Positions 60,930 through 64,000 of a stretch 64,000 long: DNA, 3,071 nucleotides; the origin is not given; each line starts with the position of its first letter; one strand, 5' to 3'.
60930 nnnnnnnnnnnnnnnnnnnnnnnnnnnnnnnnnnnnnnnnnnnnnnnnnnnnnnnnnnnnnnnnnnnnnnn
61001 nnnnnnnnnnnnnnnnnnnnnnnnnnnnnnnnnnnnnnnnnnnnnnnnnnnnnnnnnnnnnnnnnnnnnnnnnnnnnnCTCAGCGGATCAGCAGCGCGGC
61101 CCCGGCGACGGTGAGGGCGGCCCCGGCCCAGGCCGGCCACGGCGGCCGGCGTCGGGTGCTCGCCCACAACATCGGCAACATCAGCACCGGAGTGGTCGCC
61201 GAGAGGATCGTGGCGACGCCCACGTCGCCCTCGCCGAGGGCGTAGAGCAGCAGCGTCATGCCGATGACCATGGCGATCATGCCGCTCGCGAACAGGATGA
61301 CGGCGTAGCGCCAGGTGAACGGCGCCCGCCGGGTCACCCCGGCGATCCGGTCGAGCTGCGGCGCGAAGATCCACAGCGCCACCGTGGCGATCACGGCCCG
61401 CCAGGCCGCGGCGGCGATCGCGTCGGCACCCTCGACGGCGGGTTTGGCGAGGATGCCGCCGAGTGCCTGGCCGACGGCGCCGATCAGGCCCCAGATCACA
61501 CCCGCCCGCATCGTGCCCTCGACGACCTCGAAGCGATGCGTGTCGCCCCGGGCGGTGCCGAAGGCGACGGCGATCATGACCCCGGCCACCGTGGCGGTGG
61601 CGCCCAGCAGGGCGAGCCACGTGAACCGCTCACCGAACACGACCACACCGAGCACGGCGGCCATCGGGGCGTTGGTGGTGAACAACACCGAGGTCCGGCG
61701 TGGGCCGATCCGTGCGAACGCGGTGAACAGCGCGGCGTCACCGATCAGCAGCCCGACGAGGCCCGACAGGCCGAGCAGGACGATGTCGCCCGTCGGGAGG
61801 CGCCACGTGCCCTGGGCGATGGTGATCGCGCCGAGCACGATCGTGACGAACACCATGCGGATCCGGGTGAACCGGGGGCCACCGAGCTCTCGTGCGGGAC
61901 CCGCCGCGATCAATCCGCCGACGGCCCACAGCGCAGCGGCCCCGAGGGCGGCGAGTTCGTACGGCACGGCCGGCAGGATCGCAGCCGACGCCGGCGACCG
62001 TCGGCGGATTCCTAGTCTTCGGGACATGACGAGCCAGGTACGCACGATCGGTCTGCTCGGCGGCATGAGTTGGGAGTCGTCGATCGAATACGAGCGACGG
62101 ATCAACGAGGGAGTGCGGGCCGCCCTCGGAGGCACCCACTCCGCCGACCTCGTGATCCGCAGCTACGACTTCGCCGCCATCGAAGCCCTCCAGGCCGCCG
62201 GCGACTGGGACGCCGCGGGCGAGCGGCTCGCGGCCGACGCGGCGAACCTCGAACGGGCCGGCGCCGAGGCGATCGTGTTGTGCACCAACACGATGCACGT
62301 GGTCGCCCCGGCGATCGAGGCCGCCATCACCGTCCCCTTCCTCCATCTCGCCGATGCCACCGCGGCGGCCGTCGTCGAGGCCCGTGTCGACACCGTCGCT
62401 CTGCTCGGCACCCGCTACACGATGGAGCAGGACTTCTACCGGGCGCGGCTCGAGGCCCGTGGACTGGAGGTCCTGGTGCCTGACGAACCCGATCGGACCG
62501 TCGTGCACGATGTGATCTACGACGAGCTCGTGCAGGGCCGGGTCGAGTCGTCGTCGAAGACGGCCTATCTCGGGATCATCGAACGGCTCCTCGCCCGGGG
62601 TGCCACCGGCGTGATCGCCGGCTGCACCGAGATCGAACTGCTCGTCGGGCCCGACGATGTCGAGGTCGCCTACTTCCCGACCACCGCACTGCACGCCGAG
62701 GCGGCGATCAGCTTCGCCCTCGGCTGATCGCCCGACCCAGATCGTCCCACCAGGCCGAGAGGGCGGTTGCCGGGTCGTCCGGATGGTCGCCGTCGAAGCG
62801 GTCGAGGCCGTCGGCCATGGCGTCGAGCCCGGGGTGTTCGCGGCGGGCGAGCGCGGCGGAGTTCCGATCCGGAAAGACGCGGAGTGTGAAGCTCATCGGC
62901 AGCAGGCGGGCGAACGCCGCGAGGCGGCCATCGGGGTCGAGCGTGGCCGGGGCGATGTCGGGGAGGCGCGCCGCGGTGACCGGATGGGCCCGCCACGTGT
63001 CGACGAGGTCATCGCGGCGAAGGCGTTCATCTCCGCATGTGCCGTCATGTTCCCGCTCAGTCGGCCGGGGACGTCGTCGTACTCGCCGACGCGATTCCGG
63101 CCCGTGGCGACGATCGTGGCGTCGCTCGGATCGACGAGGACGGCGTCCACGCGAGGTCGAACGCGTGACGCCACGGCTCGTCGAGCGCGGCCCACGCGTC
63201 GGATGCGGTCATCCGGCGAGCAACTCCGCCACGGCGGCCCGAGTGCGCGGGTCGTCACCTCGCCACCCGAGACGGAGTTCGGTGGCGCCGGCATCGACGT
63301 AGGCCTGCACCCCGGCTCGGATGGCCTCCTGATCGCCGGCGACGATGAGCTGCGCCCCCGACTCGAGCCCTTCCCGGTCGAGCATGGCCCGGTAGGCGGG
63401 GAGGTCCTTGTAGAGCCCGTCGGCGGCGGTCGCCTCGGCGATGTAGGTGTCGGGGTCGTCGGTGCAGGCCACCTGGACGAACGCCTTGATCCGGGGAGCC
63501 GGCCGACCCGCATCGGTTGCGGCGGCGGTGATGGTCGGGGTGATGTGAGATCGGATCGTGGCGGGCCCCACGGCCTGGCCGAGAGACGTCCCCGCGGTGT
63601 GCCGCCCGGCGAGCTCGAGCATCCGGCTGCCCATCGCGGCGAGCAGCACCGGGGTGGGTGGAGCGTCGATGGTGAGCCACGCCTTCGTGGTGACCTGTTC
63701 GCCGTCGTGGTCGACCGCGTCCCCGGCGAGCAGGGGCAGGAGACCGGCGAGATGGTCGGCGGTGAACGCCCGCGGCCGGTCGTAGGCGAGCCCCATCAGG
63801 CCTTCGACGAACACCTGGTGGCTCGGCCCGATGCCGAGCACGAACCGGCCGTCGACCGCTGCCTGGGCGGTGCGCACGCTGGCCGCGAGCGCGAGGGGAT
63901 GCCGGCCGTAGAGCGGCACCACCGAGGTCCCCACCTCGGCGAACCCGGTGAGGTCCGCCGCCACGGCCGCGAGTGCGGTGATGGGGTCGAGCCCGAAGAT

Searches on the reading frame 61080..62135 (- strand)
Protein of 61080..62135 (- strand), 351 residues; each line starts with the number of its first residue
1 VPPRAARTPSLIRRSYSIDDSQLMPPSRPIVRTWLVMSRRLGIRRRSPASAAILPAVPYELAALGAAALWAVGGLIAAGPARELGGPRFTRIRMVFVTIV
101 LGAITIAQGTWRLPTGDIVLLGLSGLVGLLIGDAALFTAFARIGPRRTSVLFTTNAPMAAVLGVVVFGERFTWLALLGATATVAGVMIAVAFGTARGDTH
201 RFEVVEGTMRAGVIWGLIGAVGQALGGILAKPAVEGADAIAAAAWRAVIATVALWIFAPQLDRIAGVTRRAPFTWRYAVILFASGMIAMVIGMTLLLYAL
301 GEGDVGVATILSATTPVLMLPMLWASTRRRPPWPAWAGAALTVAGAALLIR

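Call 9: search_protein_families(library=pfam, proteins=[window:61080-62135:-], max_evalue=0.001)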
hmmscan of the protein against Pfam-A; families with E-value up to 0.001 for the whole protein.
window:61080-62135:- (351 aa): 1 family
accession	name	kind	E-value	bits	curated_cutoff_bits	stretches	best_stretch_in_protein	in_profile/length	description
PF00892.27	EamA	-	1.3e-34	119.8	28.2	2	211-350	2-134/135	EamA-like transporter family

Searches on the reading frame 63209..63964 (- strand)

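Call 9: search_protein_families(library=pfam, proteins=[window:63209-63964:-], max_evalue=0.001)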
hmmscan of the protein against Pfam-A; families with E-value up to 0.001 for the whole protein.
window:63209-63964:- (251 aa): 1 family
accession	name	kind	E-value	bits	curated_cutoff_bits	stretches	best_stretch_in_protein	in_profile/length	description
PF00296.26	Bac_luciferase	-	2.7e-30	106.3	27.9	1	10-228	69-313/314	Luciferase-like monooxygenase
